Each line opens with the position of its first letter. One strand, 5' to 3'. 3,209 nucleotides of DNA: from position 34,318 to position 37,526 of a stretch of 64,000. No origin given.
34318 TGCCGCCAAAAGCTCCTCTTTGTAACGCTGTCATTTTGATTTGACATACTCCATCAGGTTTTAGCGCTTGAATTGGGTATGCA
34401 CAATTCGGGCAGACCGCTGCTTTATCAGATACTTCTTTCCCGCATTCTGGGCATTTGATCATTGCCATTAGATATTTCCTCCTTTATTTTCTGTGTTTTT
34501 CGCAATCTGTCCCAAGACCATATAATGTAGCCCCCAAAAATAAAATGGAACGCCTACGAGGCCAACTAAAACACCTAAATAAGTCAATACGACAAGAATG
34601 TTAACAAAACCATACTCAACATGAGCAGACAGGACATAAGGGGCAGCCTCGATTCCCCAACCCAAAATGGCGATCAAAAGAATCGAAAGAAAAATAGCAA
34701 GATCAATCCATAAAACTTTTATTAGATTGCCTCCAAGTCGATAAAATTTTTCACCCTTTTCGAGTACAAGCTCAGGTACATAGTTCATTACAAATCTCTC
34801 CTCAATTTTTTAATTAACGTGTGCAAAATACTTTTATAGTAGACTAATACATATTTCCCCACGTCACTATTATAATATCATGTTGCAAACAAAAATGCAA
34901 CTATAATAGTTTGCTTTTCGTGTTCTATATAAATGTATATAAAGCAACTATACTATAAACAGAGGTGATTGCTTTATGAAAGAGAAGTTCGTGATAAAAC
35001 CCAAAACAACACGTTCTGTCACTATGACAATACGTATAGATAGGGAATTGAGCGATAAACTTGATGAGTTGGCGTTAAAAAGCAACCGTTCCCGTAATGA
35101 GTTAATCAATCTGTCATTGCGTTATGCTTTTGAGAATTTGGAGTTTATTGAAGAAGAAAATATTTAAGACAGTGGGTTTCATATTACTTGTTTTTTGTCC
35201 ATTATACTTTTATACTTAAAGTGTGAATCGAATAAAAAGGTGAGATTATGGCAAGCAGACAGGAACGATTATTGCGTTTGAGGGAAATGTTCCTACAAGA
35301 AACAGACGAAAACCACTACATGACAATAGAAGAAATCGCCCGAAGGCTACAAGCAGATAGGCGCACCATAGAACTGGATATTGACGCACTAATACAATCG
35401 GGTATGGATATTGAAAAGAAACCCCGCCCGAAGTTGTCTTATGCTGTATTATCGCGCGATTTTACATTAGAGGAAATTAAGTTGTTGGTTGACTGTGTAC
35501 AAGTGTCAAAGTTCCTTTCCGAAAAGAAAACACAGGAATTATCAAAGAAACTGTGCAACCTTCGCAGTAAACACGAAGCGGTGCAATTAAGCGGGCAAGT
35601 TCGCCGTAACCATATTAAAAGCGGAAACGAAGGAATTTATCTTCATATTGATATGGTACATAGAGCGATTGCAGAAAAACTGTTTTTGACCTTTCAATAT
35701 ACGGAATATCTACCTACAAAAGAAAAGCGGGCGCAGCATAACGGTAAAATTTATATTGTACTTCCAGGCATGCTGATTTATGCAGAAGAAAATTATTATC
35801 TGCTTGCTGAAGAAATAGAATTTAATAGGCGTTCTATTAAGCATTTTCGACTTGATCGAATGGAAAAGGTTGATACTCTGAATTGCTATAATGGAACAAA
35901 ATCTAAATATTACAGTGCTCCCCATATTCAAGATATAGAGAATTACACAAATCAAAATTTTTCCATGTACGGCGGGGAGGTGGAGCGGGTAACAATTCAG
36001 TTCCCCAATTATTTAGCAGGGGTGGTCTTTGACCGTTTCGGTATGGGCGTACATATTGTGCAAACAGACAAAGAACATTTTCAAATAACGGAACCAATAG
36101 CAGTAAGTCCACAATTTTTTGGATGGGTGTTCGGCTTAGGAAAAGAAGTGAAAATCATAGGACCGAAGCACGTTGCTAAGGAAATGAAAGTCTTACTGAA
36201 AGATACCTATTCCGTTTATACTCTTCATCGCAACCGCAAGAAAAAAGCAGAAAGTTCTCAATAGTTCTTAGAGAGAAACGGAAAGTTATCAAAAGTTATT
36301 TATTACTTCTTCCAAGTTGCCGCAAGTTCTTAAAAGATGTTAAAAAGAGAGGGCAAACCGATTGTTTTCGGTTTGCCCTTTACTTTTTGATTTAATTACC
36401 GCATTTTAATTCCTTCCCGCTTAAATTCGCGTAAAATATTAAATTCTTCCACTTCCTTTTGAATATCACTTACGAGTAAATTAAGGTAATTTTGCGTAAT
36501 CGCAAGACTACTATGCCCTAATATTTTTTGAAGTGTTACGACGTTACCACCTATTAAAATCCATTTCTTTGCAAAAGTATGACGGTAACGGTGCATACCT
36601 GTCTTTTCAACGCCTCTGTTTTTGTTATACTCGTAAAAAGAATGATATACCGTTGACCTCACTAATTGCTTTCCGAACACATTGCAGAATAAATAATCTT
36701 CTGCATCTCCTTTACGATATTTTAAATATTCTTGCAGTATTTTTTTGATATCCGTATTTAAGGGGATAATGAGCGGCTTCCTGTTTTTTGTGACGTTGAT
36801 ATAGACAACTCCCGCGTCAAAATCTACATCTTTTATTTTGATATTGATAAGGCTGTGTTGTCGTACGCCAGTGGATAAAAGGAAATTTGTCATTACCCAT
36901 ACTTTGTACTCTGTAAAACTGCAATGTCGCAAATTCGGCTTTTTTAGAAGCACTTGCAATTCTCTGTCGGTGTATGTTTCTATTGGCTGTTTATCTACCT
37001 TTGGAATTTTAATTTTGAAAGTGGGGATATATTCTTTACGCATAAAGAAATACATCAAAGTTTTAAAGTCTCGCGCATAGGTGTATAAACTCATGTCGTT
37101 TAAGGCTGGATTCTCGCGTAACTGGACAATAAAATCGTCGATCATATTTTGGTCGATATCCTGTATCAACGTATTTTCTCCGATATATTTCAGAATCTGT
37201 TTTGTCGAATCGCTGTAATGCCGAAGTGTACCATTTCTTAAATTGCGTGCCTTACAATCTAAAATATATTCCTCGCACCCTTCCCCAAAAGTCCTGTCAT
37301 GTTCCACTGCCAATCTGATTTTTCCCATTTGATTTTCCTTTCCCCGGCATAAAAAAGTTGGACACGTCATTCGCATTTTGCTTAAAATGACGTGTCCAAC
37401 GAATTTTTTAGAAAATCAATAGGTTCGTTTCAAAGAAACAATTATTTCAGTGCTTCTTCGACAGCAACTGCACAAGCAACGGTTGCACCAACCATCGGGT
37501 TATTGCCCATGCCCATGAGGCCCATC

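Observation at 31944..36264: Island cargo is an RHH + WYL regulator pair facing a membrane/zinc-ribbon pair and a compact SF2 helicase, a candidate uncharacterised defence or exclusion module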

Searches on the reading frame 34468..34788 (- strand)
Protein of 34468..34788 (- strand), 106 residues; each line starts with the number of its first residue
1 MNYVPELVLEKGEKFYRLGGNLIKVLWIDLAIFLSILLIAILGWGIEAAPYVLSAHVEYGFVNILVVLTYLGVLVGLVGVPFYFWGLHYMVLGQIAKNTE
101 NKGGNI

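Call 3: search_protein_families(library=pfam, proteins=[window:34468-34788:-], max_evalue=0.1)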
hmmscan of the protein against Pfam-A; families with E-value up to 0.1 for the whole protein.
window:34468-34788:- (106 aa): 0 families

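Call 4: search_protein_families(library=padloc, proteins=[window:34468-34788:-], max_evalue=0.1)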
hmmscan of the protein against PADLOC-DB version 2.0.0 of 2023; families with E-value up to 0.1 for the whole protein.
window:34468-34788:- (106 aa): 0 families

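Call 5: search_protein_families(library=phrogs, proteins=[window:34468-34788:-], max_evalue=0.01)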
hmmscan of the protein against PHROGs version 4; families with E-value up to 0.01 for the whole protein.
window:34468-34788:- (106 aa): 0 families

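Call 6: search_protein_families(library=ncbifam, proteins=[window:34468-34788:-], max_evalue=0.01)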
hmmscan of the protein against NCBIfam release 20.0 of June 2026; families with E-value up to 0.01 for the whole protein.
window:34468-34788:- (106 aa): 0 families

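Call 55: find_homologous_proteins(query=window:34468-34788:-, max_evalue=0.01)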
Query window:34468-34788:- (106 aa): 4 proteins with E <= 0.01 among 16 candidates.
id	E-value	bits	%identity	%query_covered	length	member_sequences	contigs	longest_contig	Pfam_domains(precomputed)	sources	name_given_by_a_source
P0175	4.9e-61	222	100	100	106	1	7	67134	-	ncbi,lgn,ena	-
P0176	2.9e-36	142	70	95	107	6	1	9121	-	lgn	-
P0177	1.8e-35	139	69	95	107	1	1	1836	-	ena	-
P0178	1.7e-26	110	57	95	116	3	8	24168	-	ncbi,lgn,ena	-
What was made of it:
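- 34468..34788 (-): Small membrane protein (106 aa, 2-3 TM); cargo that travels with the RHH gene. Only 4 clusters in 5.8 billion proteins (call 55).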

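Call 56: find_encoding_contigs(protein=P0176, flank=8000, max_places=3)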
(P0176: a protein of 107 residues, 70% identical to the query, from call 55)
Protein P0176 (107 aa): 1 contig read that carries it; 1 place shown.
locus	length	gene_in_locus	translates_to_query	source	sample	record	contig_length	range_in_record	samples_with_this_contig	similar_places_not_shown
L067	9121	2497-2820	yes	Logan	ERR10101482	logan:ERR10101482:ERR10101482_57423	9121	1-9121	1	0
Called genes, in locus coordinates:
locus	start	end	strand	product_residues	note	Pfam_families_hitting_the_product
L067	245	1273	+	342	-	PF00589:Phage_integrase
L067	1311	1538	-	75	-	-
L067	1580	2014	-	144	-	-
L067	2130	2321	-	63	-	-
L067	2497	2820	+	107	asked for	-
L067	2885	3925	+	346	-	-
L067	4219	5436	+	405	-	PF00270:DEAD (weak), PF04851:ResIII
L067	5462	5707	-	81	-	-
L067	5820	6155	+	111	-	-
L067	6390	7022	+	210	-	PF00239:Resolvase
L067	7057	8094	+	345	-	PF05014:Nuc_deoxyrib_tr (faint)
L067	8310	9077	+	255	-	PF02517:Rce1-like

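Call 57: find_encoding_contigs(protein=P0178, flank=8000, max_places=4)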
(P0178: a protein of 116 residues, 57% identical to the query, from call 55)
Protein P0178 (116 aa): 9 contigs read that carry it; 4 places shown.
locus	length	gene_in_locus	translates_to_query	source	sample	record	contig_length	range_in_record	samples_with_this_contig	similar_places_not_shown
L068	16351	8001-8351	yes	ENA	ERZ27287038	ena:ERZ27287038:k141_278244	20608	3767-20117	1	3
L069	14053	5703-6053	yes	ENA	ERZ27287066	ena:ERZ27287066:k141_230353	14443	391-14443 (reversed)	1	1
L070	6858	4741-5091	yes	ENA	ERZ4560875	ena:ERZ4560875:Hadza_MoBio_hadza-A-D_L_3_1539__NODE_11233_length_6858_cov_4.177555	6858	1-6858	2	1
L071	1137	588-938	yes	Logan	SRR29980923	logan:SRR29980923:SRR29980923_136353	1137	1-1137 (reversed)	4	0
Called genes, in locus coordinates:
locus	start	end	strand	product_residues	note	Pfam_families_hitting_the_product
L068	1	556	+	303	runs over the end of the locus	-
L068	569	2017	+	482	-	PF12673:SipL (weak)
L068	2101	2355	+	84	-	-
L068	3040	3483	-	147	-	PF00376:MerR, PF12728:HTH_17 (weak), PF13411:MerR_1, PF09278:MerR-DNA-bind (weak)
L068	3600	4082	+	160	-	PF12682:Flavodoxin_4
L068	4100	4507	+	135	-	PF00248:Aldo_ket_red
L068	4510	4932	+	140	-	PF00248:Aldo_ket_red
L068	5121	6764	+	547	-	-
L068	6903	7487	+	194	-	PF10387:DUF2442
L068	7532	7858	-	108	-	PF12844:HTH_19, PF13560:HTH_31, PF01381:HTH_3, PF13443:HTH_26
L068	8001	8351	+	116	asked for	-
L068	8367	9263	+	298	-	-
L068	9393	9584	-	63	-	-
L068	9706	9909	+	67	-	PF12728:HTH_17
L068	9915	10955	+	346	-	-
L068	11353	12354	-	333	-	PF14057:GGGtGRT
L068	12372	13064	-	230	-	-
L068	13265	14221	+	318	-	PF12773:DZR, PF13240:Zn_Ribbon_1 (weak), PF13248:Zn_ribbon_3 (faint), PF17032:Zn_ribbon_15 (faint), PF24460:DUF7575 (faint)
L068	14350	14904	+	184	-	PF04199:Cyclase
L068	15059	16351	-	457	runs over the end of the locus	PF00209:SNF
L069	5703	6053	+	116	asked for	-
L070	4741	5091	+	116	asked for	-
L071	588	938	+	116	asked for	-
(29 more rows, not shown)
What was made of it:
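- On Type II toxin-antitoxin pair (RHH antitoxin + toxin): In L068 the RHH homologue is convergent with the TM116 operon (call 57).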

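Call 67: search_protein_families(library=pfam, proteins=[L067:1580-2014:-, L067:1311-1538:-, L067:2130-2321:-, L067:2885-3925:+, L067:7057-8094:+, L068:8367-9263:+, L068:5121-6764:+], max_evalue=0.01)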
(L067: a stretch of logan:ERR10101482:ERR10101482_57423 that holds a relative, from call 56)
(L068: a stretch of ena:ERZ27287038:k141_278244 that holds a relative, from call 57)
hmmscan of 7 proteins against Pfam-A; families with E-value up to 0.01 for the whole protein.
L067:1580-2014:- (144 aa): 0 families

L067:1311-1538:- (75 aa): 1 family
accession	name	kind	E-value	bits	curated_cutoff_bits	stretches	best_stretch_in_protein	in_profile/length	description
PF01381.28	HTH_3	-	0.0033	17.8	23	1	25-69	9-53/55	Helix-turn-helix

L067:2130-2321:- (63 aa): 1 family
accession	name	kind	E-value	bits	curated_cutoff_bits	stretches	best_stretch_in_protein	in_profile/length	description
PF05534.18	HicB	-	0.00022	21.5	21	1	14-44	21-51/51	HicB family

L067:2885-3925:+ (346 aa): 0 families

L067:7057-8094:+ (345 aa): 1 family
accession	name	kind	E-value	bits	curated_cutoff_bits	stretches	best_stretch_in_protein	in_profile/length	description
PF05014.21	Nuc_deoxyrib_tr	-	3.8e-06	27.5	28.8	1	260-313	47-102/117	Nucleoside 2-deoxyribosyltransferase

L068:8367-9263:+ (298 aa): 1 family
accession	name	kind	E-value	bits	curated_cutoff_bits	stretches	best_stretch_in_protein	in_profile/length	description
PF19092.6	DUF5780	-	0.002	18.7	28.2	0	41-119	3-95/109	Family of unknown function (DUF5780)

L068:5121-6764:+ (547 aa): 0 families
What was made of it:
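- On Recombinase-associated defence cassette (RADS criterion): The criterion is met in L067, where a 345-aa ZnR/NDT-like ORF starts 35 nt downstream (calls 56, 67).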

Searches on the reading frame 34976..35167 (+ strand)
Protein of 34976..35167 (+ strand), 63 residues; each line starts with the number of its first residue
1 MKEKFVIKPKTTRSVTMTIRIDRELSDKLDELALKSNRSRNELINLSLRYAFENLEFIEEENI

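Call 3: search_protein_families(library=pfam, proteins=[window:34976-35167:+], max_evalue=0.1)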
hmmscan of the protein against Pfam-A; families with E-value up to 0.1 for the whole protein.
window:34976-35167:+ (63 aa): 4 families
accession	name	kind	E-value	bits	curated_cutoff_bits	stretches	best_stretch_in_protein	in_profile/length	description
PF01402.27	RHH_1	-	9.8e-07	29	20.5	1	18-45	3-30/39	Ribbon-helix-helix protein, copG family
PF24434.1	DUF7557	-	0.0056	16.5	25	1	17-45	2-29/45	Family of unknown function (DUF7557)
PF13820.11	NCOA6_TRADD-N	-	0.022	15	22.5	1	12-47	45-80/144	Nuclear receptor coactivator 6, TRADD-N domain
PF05534.18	HicB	-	0.023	15.1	21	1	8-45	11-48/51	HicB family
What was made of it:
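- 34976..35167 (+): Ribbon-helix-helix regulator (63 aa). Pfam RHH_1 1e-6 (call 3).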

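Call 4: search_protein_families(library=padloc, proteins=[window:34976-35167:+], max_evalue=0.1)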
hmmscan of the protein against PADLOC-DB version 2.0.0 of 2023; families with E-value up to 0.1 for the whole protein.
window:34976-35167:+ (63 aa): 0 families

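Call 5: search_protein_families(library=phrogs, proteins=[window:34976-35167:+], max_evalue=0.01)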
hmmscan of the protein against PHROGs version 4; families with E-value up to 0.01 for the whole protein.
window:34976-35167:+ (63 aa): 9 families
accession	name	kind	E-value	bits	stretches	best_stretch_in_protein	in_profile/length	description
phrog_5118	-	unknown function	4.1e-07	30.8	1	1-62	1-64/67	-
phrog_582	-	transcription regulation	8.8e-06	27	1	8-59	51-102/105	Arc-like repressor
phrog_876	-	transcription regulation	7.2e-05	23.4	1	10-56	63-109/239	transcriptional repressor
phrog_7325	-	transcription regulation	0.00036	21.7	1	13-58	54-100/151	CopG-like transcriptional repressor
phrog_3180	-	transcription regulation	0.00038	21.4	1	13-45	4-36/50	Arc-like repressor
phrog_228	-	transcription regulation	0.0031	18.3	1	12-61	8-57/251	Arc-like repressor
phrog_16280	-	unknown function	0.0032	18.7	1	16-56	18-58/73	-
phrog_9151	-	moron, auxiliary metabolic gene and host takeover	0.0039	18.5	1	8-53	65-110/119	HicB-like antitoxin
phrog_4738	-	transcription regulation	0.0084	16.8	1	8-54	10-55/59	transcriptional repressor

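Call 6: search_protein_families(library=ncbifam, proteins=[window:34976-35167:+], max_evalue=0.01)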
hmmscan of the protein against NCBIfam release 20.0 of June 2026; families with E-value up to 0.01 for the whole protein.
window:34976-35167:+ (63 aa): 5 families
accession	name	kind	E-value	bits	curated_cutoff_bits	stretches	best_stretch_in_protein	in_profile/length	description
NF053762.1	aCcr1_fam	equivalog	0.00013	21.8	60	1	18-44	4-30/38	aCcr1 family cell cycle regulator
NF041551.1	YlcI_YnfO_N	subfamily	0.0014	18.7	30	1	14-44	2-31/42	YlcI/YnfO family protein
NF008671.0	PRK11675.1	equivalog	0.0024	18.2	62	1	16-54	52-90/95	LexA regulated protein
NF041200.1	mob_BfmA_Nterm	domain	0.0044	17.2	24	1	18-53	3-37/81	BfmA/BtgA family mobilization protein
NF048017.1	antitoxin_RelB_like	equivalog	0.0079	16.4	50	1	20-57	1-38/70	type II toxin-antitoxin system RelB family antitoxin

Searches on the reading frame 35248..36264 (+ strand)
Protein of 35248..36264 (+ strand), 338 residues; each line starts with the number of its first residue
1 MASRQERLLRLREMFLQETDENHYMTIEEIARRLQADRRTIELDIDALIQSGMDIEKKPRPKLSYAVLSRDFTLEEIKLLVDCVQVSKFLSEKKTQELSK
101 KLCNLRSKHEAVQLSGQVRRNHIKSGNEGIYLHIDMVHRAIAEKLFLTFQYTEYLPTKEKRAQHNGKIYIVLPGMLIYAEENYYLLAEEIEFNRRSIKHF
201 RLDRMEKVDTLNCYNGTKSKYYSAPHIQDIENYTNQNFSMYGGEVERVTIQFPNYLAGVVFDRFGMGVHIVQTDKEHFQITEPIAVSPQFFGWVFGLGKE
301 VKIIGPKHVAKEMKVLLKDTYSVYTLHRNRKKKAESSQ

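Call 3: search_protein_families(library=pfam, proteins=[window:35248-36264:+], max_evalue=0.1)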
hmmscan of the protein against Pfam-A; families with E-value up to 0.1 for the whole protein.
window:35248-36264:+ (338 aa): 6 families
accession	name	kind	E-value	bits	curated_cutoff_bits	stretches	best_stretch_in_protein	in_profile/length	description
PF08279.18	HTH_11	-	3.1e-06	27.4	25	1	16-60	9-51/55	HTH domain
PF13280.12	WYL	-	4.6e-06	27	21.8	1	134-208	3-68/70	WYL domain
PF25583.1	WCX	-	9e-05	23.2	23.9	1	246-319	3-74/76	WCX domain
PF16902.11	FokI_D3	-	0.0094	16.2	29.2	1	12-57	15-66/69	FokI, D3 domain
PF04383.19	KilA-N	-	0.015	15.6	23.8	1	85-138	33-83/107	KilA-N domain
PF21984.2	DnaD_N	-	0.03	14.9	27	1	15-77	26-86/101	DnaD N-terminal domain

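Call 4: search_protein_families(library=padloc, proteins=[window:35248-36264:+], max_evalue=0.1)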
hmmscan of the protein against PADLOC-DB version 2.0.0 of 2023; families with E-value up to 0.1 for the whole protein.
window:35248-36264:+ (338 aa): 3 families
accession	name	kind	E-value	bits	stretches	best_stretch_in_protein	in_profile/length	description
PDLC01652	WYL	-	7e-21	73.2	1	133-319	19-160/162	"CAS-I,CAS-II,CAS-III,CAS-IV,CAS-V,CAS-VI; associated_signaling"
PDLC01457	WYL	-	2.5e-16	57.9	1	6-308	4-228/229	"CAS-I,CAS-II,CAS-III,CAS-IV,CAS-V,CAS-VI; associated_signaling"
PDLC01766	Cas3c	-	5.5e-05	19.5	1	4-329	6-321/1009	-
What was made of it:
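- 35248..36264 (+): HTH_11-WYL-WCX regulator (338 aa); a swappable regulator module. Pfam (call 3); PADLOC WYL models 7e-21 (call 4).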

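Call 5: search_protein_families(library=phrogs, proteins=[window:35248-36264:+], max_evalue=0.01)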
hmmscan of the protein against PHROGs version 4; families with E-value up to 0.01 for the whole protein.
window:35248-36264:+ (338 aa): 1 family
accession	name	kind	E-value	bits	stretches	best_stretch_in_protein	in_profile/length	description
phrog_13105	-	unknown function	2.3e-08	34.9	1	10-212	6-216/239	-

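Call 6: search_protein_families(library=ncbifam, proteins=[window:35248-36264:+], max_evalue=0.01)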
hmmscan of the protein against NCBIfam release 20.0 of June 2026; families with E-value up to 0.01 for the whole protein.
window:35248-36264:+ (338 aa): 0 families

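Call 54: search_solved_structures(query=window:35248-36264:+, max_evalue=1)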
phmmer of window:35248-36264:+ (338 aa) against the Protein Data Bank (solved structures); distinct sequences matched with E-value up to 1: 0.
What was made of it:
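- Closest known: BrxR/CapW-type WYL regulators of defence loci. Different: No PDB WYL protein is detectable by sequence at E <= 1 (call 54).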

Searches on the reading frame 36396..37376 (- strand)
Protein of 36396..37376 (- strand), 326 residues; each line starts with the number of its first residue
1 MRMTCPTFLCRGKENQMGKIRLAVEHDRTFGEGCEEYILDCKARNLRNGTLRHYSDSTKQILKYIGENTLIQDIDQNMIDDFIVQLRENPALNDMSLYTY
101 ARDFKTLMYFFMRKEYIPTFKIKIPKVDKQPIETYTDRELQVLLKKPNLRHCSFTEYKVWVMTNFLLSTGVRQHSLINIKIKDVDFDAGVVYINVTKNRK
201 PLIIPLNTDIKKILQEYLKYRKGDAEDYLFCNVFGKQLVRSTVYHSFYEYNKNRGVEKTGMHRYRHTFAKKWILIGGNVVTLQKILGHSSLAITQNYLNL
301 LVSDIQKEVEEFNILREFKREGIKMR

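Call 3: search_protein_families(library=pfam, proteins=[window:36396-37376:-], max_evalue=0.1)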
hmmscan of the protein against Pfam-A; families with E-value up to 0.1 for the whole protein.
window:36396-37376:- (326 aa): 5 families
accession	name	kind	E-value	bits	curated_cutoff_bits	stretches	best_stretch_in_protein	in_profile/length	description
PF00589.27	Phage_integrase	-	6.9e-32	111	27.1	1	157-300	22-168/172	Phage integrase family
PF13102.12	Phage_int_SAM_5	-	3.1e-06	27.9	22.3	1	30-118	2-89/98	Phage integrase SAM-like domain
PF02899.23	Phage_int_SAM_1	-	0.0012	19.5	22.3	1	43-111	11-76/83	Phage integrase, N-terminal SAM-like domain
PF05712.18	MRG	-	0.056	13.3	22.8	0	194-227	37-70/190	MRG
PF13495.12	Phage_int_SAM_4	-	0.062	14.1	27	0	38-112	6-76/85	Phage integrase, N-terminal SAM-like domain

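Call 4: search_protein_families(library=padloc, proteins=[window:36396-37376:-], max_evalue=0.1)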
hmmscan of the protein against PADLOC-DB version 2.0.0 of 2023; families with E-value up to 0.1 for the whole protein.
window:36396-37376:- (326 aa): 0 families

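Call 5: search_protein_families(library=phrogs, proteins=[window:36396-37376:-], max_evalue=0.01)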
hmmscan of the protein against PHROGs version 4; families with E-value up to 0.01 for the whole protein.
window:36396-37376:- (326 aa): 4 families
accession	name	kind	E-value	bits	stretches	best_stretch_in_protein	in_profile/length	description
phrog_1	-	integration and excision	5.8e-42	145.8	1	25-317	161-452/611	integrase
phrog_216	-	integration and excision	3.6e-29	102.8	1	99-315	17-240/301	integrase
phrog_7269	-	integration and excision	2e-11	44.7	1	255-314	25-83/89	integrase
phrog_7685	-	integration and excision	7.1e-07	30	1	204-307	131-229/240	integrase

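Call 6: search_protein_families(library=ncbifam, proteins=[window:36396-37376:-], max_evalue=0.01)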
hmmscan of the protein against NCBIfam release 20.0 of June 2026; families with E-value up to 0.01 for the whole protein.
window:36396-37376:- (326 aa): 11 families
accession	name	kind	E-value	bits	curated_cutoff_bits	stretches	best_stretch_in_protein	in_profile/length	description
NF040815.2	recomb_XerA_Arch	equivalog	2e-41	142.3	220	1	35-308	1-262/263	site-specific tyrosine recombinase/integron integrase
TIGR02225.1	recomb_XerD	equivalog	2.5e-31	109.1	329.6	1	43-311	10-285/290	site-specific tyrosine recombinase XerD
TIGR02224.1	recomb_XerC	equivalog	6.4e-31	107.8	335.15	1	43-307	10-284/295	tyrosine recombinase XerC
NF001399.0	PRK00283.1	subfamily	8.4e-27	94.2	279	1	44-311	20-294/300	tyrosine recombinase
NF002331.0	PRK01287.1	subfamily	1e-21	77.3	371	1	27-307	23-319/365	site-specific tyrosine recombinase XerC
NF003462.0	PRK05084.1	equivalog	2.9e-15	55.9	267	1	162-312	200-356/360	tyrosine recombinase XerS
TIGR02249.1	integrase_gron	subfamily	3e-15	56.4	265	2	48-221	16-180/315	integron integrase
NF011946.0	PRK15417.1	equivalog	8.3e-09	35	435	2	137-218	110-192/337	integron integrase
NF007371.0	PRK09871.1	subfamily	2.3e-07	30.5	222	1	136-299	8-173/198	tyrosine-type DNA invertase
NF007370.0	PRK09870.1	subfamily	4.2e-06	26.5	221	1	130-297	8-176/200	tyrosine-type DNA invertase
NF002685.0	PRK02436.1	equivalog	1e-05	25.5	178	1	108-293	68-239/245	site-specific tyrosine recombinase XerD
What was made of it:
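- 36396..37376 (-): Tyrosine integrase (326 aa, Xer-like). Pfam Phage_integrase 7e-32 (call 3); NCBIfam XerA-like 2e-41, below the cut-off (call 6).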
